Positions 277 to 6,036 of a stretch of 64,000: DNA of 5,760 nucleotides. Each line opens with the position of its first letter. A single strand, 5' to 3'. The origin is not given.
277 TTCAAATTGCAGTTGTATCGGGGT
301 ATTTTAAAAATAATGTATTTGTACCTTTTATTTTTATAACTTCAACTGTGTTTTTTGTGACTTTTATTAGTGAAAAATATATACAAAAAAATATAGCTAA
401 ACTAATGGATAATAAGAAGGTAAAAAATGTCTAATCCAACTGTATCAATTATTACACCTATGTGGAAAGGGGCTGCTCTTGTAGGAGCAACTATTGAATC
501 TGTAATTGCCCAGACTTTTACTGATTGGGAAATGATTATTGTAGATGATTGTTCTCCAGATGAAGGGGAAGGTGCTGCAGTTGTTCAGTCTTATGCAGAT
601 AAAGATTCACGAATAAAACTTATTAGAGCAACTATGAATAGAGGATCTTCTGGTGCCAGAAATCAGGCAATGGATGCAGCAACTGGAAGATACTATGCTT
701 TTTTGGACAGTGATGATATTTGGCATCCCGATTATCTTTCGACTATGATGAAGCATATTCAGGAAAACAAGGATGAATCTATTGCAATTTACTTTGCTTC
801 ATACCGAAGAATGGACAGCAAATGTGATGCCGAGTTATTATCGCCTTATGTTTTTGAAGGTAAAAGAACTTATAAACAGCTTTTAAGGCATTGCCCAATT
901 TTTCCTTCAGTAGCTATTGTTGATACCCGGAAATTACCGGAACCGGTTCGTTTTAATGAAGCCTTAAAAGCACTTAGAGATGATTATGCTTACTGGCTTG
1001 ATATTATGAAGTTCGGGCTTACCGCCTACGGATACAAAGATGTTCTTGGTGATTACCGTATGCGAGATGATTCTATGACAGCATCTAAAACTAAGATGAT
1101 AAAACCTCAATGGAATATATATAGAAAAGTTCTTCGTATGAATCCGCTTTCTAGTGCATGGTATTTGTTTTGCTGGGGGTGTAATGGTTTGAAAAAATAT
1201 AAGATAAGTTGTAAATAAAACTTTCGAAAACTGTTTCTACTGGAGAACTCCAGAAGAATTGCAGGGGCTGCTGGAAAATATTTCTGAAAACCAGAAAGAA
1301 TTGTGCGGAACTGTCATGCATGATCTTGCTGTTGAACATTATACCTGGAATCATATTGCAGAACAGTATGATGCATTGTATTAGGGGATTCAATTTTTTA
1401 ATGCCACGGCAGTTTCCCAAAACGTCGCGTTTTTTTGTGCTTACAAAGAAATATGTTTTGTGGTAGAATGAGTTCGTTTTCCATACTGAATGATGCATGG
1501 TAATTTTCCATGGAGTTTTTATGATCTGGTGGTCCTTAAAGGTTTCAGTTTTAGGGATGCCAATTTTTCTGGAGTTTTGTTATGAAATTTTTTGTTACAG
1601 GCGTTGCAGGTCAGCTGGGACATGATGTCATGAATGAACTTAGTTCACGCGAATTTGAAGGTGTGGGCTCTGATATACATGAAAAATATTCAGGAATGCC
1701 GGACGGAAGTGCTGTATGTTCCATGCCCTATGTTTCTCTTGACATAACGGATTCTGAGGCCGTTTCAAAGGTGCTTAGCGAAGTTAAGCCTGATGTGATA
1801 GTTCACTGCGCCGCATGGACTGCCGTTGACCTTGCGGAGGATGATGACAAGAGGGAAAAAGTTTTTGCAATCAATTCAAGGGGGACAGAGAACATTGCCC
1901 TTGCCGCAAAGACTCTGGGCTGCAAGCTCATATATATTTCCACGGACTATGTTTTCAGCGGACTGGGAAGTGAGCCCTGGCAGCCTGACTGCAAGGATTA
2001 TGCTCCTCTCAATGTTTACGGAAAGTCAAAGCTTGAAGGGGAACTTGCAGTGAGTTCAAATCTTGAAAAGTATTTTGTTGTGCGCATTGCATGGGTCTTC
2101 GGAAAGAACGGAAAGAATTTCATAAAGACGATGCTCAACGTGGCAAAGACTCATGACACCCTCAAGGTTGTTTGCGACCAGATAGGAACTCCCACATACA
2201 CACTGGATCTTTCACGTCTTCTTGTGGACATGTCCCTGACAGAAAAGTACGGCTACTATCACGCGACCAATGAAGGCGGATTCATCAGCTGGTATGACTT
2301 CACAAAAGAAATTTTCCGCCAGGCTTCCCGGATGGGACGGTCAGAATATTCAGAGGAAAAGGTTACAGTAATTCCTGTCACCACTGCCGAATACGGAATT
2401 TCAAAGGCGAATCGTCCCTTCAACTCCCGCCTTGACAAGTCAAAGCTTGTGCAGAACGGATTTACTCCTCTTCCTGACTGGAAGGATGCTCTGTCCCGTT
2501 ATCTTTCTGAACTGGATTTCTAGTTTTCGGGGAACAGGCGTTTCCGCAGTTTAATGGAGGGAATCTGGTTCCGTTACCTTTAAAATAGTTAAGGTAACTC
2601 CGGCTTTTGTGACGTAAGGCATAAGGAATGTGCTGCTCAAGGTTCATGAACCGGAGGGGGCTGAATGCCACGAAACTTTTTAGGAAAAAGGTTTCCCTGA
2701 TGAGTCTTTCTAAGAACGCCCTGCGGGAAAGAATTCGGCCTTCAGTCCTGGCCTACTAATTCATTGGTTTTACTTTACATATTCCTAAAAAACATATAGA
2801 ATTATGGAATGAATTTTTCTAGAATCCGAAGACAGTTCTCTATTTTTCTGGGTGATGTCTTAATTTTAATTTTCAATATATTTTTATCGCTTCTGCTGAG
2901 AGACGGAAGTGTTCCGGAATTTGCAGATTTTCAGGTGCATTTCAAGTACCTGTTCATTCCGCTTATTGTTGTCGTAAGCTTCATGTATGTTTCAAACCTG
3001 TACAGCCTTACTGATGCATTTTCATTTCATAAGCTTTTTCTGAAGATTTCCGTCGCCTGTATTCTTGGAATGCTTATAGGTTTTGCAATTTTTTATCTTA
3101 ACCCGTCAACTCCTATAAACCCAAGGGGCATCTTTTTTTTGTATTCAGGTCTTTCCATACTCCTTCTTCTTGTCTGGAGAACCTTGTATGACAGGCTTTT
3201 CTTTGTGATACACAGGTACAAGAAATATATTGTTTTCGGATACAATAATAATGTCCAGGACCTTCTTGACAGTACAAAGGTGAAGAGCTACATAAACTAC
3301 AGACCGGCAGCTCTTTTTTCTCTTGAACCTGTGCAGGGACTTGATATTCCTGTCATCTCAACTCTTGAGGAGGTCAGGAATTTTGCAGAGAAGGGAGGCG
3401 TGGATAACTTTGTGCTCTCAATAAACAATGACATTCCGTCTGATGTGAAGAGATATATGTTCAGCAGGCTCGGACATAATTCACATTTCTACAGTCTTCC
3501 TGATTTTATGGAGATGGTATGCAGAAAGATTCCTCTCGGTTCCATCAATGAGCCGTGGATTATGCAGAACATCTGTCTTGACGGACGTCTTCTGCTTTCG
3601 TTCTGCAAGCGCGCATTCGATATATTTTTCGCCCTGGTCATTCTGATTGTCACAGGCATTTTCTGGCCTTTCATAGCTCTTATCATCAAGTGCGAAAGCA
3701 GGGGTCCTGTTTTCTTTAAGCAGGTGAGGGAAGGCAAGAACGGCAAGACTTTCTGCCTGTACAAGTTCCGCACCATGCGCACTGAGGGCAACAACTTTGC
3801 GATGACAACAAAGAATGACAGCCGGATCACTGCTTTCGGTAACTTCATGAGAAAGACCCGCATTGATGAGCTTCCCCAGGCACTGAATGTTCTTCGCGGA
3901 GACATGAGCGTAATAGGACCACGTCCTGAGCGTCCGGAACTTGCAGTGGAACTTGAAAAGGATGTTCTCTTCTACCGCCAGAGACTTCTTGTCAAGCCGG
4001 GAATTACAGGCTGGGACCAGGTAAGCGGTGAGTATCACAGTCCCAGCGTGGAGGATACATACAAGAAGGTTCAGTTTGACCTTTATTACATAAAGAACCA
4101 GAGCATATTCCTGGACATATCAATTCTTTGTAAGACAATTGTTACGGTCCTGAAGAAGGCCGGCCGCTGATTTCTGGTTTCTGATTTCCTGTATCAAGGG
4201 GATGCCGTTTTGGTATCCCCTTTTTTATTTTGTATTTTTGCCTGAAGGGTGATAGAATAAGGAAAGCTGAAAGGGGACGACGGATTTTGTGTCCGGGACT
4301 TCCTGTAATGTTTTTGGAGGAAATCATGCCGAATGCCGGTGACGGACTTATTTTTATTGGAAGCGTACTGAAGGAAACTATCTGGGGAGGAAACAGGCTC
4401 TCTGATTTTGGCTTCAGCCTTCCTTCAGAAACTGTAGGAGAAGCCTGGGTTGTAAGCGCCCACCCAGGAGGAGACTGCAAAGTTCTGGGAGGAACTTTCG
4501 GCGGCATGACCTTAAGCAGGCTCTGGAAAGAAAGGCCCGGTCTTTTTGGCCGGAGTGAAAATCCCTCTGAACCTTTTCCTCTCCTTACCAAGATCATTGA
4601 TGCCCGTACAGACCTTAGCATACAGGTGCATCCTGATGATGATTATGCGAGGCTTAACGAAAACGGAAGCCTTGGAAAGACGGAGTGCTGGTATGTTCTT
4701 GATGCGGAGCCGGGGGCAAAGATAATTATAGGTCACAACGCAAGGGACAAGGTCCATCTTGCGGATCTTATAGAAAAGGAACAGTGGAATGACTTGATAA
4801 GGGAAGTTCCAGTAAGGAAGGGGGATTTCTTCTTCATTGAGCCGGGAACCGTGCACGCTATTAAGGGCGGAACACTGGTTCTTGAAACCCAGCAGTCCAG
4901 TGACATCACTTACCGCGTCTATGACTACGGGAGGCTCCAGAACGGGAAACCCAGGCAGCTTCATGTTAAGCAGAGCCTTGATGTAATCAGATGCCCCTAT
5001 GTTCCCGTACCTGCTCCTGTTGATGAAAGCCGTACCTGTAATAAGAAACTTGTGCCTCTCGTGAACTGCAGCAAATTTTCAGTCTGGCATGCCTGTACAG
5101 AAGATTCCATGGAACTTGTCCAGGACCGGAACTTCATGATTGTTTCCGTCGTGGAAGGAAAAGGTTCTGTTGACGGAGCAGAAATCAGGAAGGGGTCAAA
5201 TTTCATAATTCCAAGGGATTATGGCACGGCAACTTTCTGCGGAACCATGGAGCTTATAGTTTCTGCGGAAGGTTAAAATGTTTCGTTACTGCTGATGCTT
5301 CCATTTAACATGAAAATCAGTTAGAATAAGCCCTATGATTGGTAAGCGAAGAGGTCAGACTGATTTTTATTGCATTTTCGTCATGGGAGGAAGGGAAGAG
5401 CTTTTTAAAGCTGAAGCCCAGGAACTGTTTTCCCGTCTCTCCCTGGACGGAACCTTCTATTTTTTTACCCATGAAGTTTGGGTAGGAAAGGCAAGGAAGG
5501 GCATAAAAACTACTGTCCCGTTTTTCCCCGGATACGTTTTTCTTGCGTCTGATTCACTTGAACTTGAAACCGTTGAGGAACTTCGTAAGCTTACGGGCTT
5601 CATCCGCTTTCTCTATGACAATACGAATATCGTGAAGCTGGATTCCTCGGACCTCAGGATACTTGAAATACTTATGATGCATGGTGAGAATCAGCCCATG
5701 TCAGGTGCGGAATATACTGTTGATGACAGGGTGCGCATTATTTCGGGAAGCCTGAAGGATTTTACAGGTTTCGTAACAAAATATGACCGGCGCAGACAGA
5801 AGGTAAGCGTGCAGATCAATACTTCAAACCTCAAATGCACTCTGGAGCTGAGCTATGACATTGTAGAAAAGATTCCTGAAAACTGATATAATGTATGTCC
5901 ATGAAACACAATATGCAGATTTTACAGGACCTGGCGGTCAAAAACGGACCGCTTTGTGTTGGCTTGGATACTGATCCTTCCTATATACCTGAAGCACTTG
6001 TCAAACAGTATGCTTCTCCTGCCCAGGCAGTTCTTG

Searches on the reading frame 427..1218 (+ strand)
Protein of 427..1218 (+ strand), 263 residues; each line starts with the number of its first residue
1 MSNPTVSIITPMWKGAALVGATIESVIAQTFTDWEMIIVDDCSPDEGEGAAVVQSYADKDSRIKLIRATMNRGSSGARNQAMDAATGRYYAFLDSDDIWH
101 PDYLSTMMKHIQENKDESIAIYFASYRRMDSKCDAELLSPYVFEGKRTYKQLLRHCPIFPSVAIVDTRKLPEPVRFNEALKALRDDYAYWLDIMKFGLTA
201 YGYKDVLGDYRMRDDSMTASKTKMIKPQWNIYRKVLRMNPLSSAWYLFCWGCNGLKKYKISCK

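Call 67: search_protein_families(library=pfam, max_evalue=0.000001, proteins=[window:427-1218:+])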
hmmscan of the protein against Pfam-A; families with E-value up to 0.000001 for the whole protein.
window:427-1218:+ (263 aa): 3 families
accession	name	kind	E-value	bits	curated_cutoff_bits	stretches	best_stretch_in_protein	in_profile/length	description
PF00535.33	Glycos_transf_2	-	7.8e-32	111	23.3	1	7-122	1-114/168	Glycosyl transferase family 2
PF13641.12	Glyco_tranf_2_3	-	1.6e-10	41.9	27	1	4-114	1-114/230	Glycosyltransferase like family 2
PF10111.15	Glyco_tranf_2_2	-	9.1e-09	35.6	27.3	1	26-131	19-131/276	Glycosyltransferase like family 2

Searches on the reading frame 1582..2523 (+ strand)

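Call 67: search_protein_families(library=pfam, max_evalue=0.000001, proteins=[window:1582-2523:+])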
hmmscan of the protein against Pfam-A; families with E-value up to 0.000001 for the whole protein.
window:1582-2523:+ (313 aa): 5 families
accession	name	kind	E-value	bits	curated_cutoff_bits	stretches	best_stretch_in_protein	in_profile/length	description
PF04321.23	RmlD_sub_bind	-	1.9e-85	286.8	27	1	1-311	1-285/287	RmlD substrate binding domain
PF01370.27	Epimerase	-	2.2e-22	80.1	20.9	1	4-189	2-194/240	NAD dependent epimerase/dehydratase family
PF16363.11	GDP_Man_Dehyd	-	8.8e-17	62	27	1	4-164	1-171/332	GDP-mannose 4,6 dehydratase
PF02719.21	Polysacc_synt_2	-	2.8e-10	40.3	20.2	1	5-159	3-151/293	Polysaccharide biosynthesis protein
PF01073.25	3Beta_HSD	-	6.8e-10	38.9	22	1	5-206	2-217/280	3-beta hydroxysteroid dehydrogenase/isomerase family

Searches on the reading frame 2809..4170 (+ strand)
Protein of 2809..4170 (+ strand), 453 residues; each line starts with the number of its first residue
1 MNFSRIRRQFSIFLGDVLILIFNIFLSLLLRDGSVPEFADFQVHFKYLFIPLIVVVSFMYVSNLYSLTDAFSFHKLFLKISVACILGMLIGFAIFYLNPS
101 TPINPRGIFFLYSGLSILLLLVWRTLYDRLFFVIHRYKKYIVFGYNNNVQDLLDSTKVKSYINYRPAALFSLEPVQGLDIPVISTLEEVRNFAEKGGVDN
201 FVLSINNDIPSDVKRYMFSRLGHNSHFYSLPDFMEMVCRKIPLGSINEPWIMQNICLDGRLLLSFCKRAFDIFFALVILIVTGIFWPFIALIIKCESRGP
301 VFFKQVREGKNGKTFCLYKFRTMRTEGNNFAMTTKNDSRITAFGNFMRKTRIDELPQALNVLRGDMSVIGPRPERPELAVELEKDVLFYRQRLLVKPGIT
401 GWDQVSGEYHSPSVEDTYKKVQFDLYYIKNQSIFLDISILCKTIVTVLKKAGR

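Call 67: search_protein_families(library=pfam, max_evalue=0.000001, proteins=[window:2809-4170:+])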
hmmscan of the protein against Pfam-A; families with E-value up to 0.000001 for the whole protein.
window:2809-4170:+ (453 aa): 1 family
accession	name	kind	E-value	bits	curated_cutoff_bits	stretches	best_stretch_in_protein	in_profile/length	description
PF02397.22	Bac_transf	-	1.4e-64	217.3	27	1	267-449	1-179/179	Bacterial sugar transferase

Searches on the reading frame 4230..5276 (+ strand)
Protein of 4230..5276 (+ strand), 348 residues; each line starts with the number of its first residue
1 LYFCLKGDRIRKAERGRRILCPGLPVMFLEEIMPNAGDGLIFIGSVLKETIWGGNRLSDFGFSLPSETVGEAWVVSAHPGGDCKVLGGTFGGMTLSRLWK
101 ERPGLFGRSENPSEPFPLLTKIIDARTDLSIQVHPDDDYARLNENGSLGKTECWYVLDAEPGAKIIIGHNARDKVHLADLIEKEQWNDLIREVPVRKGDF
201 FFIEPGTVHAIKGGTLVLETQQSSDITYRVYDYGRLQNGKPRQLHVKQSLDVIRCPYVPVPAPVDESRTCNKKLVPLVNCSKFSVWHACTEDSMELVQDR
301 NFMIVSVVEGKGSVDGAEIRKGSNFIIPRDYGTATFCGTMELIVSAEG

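Call 67: search_protein_families(library=pfam, max_evalue=0.000001, proteins=[window:4230-5276:+])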
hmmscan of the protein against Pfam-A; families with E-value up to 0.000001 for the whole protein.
window:4230-5276:+ (348 aa): 2 families
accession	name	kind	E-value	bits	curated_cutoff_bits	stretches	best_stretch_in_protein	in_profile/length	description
PF20511.4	PMI_typeI_cat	-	7e-16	59.1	22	1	43-141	4-108/143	Phosphomannose isomerase type I, catalytic domain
PF21621.3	MPI_cupin_dom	-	5.1e-11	42.8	27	1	278-345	6-77/79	Mannose-6-phosphate isomerase, cupin domain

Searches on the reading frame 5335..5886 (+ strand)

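Call 67: search_protein_families(library=pfam, max_evalue=0.000001, proteins=[window:5335-5886:+])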
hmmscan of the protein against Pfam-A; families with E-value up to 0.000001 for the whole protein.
window:5335-5886:+ (183 aa): 1 family
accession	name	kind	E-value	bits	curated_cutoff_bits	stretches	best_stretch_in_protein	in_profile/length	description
PF02357.24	NusG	-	3.6e-08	34.2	22.2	1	11-109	3-91/93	Transcription termination factor nusG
